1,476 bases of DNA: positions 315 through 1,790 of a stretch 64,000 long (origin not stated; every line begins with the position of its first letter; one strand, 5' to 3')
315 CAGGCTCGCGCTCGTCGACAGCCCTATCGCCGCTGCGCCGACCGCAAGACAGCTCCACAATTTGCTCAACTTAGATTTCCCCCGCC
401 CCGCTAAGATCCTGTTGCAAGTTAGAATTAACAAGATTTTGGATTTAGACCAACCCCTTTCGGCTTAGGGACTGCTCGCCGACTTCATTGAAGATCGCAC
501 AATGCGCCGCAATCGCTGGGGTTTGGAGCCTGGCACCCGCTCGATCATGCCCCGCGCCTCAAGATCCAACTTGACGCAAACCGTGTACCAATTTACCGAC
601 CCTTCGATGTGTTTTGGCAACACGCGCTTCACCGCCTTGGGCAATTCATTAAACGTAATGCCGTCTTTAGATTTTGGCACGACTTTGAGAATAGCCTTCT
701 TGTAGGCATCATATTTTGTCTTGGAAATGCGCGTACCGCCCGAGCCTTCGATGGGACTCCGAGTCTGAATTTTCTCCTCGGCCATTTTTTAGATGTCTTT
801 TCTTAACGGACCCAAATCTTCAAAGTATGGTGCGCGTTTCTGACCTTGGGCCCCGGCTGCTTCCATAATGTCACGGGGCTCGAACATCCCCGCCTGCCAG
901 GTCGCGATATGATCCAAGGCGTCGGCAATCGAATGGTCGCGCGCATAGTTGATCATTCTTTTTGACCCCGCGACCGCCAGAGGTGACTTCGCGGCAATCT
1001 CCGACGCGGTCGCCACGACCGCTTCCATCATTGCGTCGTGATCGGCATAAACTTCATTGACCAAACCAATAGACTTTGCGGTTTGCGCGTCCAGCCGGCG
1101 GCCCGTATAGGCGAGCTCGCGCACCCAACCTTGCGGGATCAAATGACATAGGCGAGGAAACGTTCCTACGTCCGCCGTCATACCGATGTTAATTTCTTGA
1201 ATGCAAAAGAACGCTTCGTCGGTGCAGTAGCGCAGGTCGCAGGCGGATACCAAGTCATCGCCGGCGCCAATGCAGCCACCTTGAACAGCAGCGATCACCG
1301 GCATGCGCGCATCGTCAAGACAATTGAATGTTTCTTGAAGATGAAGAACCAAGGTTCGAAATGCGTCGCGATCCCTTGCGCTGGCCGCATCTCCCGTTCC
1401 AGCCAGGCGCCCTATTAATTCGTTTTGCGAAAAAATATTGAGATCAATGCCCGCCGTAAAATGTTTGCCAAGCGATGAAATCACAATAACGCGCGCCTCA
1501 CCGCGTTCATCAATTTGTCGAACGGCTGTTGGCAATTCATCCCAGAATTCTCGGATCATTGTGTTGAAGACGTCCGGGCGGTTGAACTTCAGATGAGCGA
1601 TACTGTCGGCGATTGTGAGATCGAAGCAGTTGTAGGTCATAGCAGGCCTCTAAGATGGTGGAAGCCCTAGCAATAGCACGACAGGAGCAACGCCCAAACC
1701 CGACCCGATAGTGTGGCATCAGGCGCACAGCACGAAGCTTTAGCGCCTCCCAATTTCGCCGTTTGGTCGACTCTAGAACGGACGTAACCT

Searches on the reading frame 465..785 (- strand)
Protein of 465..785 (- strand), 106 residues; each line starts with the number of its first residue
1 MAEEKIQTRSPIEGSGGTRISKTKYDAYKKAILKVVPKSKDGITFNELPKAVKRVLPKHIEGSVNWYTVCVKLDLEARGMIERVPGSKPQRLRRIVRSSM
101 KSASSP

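Call 39: search_protein_families(library=pfam, proteins=[window:465-785:-], max_evalue=0.001)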
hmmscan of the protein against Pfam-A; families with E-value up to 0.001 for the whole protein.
window:465-785:- (106 aa): 1 family
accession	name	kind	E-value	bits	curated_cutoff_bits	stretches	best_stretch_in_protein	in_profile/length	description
PF22278.2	DUF6958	-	6.5e-27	94.1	27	1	5-92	1-90/90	Family of unknown function (DUF6958)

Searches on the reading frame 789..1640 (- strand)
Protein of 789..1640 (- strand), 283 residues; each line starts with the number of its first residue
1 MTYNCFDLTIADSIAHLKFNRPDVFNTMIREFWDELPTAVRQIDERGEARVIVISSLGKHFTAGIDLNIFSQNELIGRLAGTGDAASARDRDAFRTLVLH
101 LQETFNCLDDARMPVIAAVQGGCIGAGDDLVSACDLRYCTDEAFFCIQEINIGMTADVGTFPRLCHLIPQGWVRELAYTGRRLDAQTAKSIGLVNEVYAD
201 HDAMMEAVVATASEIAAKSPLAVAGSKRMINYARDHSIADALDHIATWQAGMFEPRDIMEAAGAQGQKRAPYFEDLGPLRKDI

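Call 39: search_protein_families(library=pfam, proteins=[window:789-1640:-], max_evalue=0.001)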
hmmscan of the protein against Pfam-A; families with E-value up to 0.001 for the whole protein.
window:789-1640:- (283 aa): 2 families
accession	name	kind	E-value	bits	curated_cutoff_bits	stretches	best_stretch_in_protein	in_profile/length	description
PF00378.25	ECH_1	-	2.3e-40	139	27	1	11-275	3-250/251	Enoyl-CoA hydratase/isomerase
PF16113.10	ECH_2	-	1.3e-20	74.7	27.2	1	15-201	2-175/335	Enoyl-CoA hydratase/isomerase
